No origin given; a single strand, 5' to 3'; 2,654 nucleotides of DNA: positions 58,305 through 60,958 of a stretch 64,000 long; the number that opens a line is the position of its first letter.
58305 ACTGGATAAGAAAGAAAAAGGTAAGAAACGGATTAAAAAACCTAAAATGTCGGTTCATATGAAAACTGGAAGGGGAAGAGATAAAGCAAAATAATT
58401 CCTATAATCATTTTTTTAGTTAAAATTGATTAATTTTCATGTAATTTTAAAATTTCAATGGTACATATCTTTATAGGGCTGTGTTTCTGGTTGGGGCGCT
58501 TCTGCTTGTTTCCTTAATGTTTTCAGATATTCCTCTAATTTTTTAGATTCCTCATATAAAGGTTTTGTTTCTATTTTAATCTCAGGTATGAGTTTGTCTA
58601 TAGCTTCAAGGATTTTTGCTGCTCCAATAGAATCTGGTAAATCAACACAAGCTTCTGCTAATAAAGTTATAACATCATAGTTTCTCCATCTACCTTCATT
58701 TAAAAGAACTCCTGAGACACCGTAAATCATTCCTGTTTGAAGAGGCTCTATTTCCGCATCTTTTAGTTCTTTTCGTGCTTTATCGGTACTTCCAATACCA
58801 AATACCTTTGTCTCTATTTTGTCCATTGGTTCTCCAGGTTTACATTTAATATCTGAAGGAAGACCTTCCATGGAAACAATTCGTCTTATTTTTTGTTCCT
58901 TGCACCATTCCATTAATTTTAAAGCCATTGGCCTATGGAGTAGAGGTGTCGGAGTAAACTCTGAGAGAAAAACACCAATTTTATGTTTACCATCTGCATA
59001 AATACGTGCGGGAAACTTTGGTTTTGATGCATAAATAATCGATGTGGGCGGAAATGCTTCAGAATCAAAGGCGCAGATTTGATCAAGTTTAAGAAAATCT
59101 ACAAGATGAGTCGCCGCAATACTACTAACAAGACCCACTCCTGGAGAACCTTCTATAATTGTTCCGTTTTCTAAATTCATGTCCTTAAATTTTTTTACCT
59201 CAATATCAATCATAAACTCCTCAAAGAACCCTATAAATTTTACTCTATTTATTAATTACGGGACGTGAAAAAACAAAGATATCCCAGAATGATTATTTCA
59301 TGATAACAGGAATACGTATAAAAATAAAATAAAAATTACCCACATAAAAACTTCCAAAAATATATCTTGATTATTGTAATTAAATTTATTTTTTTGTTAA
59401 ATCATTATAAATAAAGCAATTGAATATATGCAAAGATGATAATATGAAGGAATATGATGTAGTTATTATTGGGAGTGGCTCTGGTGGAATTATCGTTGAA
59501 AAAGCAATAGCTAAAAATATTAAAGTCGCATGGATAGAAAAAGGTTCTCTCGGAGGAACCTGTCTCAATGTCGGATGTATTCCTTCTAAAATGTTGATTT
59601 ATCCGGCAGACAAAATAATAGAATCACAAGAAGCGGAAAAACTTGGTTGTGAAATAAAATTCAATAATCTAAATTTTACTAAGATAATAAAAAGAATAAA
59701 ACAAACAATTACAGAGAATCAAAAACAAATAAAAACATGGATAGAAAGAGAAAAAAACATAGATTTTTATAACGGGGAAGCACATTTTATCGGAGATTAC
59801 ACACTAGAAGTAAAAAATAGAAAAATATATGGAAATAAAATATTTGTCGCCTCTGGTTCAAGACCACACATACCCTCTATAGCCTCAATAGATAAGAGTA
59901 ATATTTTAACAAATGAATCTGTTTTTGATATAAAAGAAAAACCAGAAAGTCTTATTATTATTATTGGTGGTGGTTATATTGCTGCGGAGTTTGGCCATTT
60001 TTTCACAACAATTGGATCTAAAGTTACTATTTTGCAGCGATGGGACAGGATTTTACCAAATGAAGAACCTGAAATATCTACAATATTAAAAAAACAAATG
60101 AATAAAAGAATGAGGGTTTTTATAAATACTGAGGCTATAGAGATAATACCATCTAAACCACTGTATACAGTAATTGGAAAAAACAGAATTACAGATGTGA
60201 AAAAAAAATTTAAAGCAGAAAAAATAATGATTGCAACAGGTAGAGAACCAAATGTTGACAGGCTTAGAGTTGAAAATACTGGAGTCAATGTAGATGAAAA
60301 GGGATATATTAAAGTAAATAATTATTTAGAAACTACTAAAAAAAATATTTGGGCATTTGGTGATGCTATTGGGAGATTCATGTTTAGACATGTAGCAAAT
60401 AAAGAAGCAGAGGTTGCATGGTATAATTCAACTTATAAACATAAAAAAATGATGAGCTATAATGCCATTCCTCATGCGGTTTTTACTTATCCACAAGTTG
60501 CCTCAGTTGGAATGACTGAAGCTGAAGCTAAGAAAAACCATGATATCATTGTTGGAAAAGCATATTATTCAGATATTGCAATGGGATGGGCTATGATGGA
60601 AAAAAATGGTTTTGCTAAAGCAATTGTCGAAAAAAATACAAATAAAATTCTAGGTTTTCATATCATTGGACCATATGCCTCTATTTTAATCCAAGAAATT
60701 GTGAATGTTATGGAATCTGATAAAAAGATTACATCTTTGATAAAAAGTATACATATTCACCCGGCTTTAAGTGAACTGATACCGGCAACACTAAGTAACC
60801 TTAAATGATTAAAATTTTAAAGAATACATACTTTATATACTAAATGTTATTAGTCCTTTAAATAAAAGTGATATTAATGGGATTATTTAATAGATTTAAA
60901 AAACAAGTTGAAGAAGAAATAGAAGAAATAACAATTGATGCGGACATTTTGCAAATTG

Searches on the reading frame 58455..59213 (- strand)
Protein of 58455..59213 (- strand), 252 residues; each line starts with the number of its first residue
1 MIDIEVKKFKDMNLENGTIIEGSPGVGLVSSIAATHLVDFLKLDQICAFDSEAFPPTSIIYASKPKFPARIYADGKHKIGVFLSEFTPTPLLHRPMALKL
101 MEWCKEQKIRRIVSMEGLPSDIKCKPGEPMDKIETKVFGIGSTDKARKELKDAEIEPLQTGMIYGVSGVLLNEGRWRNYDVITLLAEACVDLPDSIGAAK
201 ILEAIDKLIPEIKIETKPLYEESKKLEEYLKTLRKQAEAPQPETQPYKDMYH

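Call 65: search_protein_families(library=pfam, proteins=[window:58455-59213:-], max_evalue=0.1)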
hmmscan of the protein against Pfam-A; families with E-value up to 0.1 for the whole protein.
window:58455-59213:- (252 aa): 1 family
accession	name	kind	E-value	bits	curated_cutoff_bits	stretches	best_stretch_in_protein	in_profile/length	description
PF09754.15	PAC2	-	7.2e-36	124.5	25.8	1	20-233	2-214/215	PAC2 family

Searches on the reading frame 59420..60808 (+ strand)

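Call 65: search_protein_families(library=pfam, proteins=[window:59420-60808:+], max_evalue=0.1)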
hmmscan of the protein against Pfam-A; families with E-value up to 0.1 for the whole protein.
window:59420-60808:+ (462 aa): 6 families
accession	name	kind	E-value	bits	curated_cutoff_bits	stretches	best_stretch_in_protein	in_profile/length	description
PF07992.20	Pyr_redox_2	-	2.4e-51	175.3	26.1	1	12-330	1-291/291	Pyridine nucleotide-disulphide oxidoreductase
PF02852.28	Pyr_redox_dim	-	2.3e-27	95.8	25.3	1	350-454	1-106/110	Pyridine nucleotide-disulphide oxidoreductase, dimerisation domain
PF00070.33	Pyr_redox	-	1.1e-15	58.3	22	1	179-243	2-67/82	Pyridine nucleotide-disulphide oxidoreductase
PF13434.12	Lys_Orn_oxgnase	-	1.8e-06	27.8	21.3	1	132-196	142-208/339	L-lysine 6-monooxygenase/L-ornithine 5-monooxygenase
PF01946.23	Thi4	-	1.9e-05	24.5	26.2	1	8-68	14-78/235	Thi4 family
PF02737.24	3HCDH_N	-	0.016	15.6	22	0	180-231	3-54/180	3-hydroxyacyl-CoA dehydrogenase, NAD binding domain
